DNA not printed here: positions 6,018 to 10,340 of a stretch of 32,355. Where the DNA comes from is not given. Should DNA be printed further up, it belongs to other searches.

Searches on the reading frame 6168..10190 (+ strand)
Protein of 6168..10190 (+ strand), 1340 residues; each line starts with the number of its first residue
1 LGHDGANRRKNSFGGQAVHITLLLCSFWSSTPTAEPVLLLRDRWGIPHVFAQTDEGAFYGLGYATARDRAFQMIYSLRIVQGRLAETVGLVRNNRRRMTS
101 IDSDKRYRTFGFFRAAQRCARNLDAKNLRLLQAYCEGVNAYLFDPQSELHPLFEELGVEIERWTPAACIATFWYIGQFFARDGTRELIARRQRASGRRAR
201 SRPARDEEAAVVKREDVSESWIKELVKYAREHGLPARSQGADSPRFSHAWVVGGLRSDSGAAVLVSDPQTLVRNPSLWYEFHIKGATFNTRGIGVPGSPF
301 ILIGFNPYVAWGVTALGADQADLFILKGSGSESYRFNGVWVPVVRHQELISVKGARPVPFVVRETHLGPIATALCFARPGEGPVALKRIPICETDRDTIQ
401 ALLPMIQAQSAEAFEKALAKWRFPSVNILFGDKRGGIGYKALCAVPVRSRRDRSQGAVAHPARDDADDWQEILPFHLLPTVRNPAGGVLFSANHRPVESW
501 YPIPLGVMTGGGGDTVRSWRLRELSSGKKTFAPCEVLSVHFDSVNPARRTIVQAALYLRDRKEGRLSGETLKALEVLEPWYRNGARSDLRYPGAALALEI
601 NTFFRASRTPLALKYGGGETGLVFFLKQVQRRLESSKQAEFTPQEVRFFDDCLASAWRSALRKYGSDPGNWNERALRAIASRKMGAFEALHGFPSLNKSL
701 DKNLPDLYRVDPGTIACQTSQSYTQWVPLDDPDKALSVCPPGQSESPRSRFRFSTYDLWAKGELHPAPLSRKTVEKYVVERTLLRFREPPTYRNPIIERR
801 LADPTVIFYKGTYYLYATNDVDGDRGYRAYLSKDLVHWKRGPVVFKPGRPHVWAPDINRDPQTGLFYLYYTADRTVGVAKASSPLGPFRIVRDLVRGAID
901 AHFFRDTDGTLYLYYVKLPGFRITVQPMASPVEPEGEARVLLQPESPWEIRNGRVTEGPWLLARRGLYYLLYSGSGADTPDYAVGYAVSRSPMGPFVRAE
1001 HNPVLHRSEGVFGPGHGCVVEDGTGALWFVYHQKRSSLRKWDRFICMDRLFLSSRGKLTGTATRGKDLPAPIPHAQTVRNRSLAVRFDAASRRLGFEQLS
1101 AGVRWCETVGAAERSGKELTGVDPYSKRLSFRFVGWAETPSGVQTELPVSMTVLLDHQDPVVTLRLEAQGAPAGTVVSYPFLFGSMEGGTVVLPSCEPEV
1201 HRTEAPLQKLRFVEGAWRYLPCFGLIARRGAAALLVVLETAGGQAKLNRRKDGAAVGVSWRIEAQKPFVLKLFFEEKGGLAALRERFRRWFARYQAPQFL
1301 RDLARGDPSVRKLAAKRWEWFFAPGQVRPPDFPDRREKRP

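Call 12: search_protein_families(library=pfam, proteins=[window:6168-10190:+], max_evalue=0.001)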
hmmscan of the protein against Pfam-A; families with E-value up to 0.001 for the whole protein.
window:6168-10190:+ (1340 aa): 2 families
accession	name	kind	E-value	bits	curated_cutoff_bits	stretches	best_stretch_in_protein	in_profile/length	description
PF01804.23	Penicil_amidase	-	7.2e-132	442.1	21.3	1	37-776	2-675/675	Penicillin amidase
PF04616.20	Glyco_hydro_43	-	3e-51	174.9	32.2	1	792-1050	1-280/288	Glycosyl hydrolases family 43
